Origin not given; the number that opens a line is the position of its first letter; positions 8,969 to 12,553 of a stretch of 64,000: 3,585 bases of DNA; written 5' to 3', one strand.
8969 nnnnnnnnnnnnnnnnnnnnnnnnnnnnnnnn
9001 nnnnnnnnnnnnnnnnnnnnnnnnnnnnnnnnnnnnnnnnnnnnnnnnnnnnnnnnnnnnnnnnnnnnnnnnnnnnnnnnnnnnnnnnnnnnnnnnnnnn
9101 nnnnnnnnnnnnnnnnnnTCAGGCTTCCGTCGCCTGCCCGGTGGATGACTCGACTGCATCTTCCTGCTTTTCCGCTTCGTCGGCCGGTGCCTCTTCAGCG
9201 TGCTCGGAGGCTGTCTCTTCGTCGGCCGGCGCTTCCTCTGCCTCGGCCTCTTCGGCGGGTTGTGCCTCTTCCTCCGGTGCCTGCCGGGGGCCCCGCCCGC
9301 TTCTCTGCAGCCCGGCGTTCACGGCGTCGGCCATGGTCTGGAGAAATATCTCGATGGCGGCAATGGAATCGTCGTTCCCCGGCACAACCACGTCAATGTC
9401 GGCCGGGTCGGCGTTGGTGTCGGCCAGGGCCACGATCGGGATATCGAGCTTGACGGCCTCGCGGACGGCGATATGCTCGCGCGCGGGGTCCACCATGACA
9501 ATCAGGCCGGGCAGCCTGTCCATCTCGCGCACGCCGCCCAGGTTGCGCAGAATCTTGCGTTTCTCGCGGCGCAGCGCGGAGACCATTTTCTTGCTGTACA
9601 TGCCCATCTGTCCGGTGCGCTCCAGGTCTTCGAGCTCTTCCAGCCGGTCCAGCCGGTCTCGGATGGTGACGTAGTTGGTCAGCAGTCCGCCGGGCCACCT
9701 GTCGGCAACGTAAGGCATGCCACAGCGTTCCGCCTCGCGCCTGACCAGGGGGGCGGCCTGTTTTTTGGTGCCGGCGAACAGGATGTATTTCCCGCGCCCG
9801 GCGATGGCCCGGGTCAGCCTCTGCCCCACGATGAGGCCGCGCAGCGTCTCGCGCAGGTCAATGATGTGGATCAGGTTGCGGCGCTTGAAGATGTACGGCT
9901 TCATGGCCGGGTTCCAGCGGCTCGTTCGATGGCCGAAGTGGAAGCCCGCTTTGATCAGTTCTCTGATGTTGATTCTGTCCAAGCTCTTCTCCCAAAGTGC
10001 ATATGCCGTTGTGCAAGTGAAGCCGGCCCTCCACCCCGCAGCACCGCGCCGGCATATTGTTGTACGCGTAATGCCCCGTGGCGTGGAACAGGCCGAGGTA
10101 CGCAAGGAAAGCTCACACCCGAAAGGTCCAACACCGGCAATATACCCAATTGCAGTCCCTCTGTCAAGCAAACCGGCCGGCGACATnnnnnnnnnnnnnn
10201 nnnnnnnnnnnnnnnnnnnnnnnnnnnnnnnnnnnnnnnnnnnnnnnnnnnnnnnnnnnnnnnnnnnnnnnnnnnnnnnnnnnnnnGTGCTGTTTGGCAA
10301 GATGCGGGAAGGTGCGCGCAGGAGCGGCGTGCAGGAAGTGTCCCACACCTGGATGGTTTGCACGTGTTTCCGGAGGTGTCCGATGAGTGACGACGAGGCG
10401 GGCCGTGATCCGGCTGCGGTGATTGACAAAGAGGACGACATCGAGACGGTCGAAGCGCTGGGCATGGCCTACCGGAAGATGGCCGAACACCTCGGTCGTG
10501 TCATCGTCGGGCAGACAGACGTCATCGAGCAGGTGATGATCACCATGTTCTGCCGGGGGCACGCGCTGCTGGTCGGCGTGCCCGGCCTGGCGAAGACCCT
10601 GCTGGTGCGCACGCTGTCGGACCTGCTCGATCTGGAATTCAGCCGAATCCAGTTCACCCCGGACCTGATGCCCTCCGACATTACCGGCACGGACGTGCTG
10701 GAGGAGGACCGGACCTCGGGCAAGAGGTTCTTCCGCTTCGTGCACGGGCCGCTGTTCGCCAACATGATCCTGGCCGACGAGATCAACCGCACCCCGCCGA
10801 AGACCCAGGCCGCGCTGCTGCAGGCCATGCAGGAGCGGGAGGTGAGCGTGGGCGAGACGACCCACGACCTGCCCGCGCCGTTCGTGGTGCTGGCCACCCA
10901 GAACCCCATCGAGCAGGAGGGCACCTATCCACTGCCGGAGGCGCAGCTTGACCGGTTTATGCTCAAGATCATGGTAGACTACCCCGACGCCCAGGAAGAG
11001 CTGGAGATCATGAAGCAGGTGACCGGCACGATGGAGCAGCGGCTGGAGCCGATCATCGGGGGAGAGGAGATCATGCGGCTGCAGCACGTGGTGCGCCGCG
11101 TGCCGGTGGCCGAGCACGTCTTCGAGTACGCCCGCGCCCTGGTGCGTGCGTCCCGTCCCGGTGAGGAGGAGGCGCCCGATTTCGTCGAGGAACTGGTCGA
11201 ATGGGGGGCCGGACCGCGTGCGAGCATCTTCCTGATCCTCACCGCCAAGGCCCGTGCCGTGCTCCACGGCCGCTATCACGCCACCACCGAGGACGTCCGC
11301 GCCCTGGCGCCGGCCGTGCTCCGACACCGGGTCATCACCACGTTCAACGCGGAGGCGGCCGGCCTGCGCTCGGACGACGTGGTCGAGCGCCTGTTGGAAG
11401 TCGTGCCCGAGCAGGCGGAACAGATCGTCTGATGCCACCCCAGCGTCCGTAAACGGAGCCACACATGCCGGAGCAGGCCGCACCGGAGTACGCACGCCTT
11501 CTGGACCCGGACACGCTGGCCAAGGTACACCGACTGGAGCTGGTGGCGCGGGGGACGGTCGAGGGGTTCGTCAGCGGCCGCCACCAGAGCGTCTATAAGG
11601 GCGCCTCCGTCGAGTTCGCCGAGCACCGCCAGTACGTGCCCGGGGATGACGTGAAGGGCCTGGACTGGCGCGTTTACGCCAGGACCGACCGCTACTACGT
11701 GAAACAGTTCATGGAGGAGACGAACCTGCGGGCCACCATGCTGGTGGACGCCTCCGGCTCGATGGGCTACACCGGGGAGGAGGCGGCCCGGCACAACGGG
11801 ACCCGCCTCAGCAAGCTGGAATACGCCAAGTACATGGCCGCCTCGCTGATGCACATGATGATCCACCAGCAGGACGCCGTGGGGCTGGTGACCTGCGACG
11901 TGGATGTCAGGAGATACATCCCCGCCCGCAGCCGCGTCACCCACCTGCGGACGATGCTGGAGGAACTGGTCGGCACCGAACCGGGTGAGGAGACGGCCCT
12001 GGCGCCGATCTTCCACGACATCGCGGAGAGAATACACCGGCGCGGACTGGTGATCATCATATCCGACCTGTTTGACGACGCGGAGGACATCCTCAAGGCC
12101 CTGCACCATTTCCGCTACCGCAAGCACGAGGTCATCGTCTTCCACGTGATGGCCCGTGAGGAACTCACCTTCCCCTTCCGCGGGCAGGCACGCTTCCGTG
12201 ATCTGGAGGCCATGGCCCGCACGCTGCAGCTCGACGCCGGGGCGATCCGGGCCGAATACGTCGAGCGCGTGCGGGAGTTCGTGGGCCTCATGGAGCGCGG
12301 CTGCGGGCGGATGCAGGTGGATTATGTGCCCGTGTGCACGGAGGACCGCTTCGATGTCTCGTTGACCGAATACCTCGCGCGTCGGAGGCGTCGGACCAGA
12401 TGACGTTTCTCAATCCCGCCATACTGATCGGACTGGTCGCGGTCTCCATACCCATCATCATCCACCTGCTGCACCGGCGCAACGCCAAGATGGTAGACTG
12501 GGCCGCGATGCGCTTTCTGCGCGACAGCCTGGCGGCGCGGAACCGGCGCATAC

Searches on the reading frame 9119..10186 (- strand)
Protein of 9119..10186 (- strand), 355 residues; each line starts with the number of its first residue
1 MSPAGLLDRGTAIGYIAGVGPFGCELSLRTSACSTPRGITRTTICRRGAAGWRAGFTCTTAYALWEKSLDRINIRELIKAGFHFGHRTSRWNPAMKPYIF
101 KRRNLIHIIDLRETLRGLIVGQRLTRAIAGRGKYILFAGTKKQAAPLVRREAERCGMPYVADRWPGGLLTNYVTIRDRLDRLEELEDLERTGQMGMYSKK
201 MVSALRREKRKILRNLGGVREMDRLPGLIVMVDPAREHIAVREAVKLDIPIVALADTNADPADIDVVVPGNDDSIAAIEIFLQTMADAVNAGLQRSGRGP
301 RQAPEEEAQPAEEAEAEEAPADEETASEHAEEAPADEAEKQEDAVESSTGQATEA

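Call 5: search_protein_families(library=pfam, proteins=[window:9119-10186:-], max_evalue=0.001)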
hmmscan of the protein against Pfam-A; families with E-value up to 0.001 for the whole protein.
window:9119-10186:- (355 aa): 1 family
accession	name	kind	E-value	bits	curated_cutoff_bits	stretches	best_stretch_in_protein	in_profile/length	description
PF00318.25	Ribosomal_S2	-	6.3e-79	264.7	26.1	1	77-292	1-216/216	Ribosomal protein S2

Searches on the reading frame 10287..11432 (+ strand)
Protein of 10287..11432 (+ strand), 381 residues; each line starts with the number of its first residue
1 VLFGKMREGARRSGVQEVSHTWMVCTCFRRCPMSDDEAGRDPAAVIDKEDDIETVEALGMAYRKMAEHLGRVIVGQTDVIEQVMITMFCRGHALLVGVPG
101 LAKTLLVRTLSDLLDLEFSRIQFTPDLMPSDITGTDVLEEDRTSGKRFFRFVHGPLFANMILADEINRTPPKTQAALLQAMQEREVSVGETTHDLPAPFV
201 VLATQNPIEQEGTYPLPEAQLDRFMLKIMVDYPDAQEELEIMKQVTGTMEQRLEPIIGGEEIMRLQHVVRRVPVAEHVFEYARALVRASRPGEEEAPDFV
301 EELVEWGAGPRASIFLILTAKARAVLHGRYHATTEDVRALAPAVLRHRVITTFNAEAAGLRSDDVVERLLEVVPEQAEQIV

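Call 5: search_protein_families(library=pfam, proteins=[window:10287-11432:+], max_evalue=0.001)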
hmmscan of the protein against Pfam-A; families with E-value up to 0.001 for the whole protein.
window:10287-11432:+ (381 aa): 7 families
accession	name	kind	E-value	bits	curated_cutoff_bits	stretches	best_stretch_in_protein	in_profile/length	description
PF07726.17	AAA_3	-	7e-62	207.6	27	1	92-226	1-131/131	ATPase family associated with various cellular activities (AAA)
PF17863.7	AAA_lid_2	-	2.8e-18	65.8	22.7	1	301-368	6-73/74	AAA lid domain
PF20030.5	bpMoxR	-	1.7e-14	53.9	27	1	63-244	4-180/205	MoxR domain in the MoxR-vWA-beta-propeller ternary systems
PF07728.20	AAA_5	-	3.2e-14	53.5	22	1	93-224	2-139/139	AAA domain (dynein-related subfamily)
PF00493.29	MCM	-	1.8e-05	24.4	23.3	1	85-246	52-221/224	MCM P-loop domain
PF00004.35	AAA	-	0.00035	21.5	21.2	0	94-228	2-127/131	ATPase family associated with various cellular activities (AAA)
PF01078.27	Mg_chelatase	-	0.00092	19.1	20.3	0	73-114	5-46/207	Magnesium chelatase, subunit ChlI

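Call 89: search_protein_families(library=padloc, proteins=[window:10287-11432:+], max_evalue=0.001)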
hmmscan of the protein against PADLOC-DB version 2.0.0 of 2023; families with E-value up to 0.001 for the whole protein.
window:10287-11432:+ (381 aa): 0 families

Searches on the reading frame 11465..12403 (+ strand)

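Call 5: search_protein_families(library=pfam, proteins=[window:11465-12403:+], max_evalue=0.001)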
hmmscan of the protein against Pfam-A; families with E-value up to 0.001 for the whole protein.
window:11465-12403:+ (312 aa): 2 families
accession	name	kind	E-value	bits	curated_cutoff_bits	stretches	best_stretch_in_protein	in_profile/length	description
PF01882.25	DUF58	-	2.6e-47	161.3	23.4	1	53-270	1-211/216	Protein of unknown function DUF58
PF13519.12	VWA_2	-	4e-07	31.1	27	1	92-201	3-105/107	von Willebrand factor type A domain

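Call 89: search_protein_families(library=padloc, proteins=[window:11465-12403:+], max_evalue=0.001)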
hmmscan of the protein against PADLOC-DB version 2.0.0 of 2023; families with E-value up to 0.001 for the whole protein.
window:11465-12403:+ (312 aa): 0 families
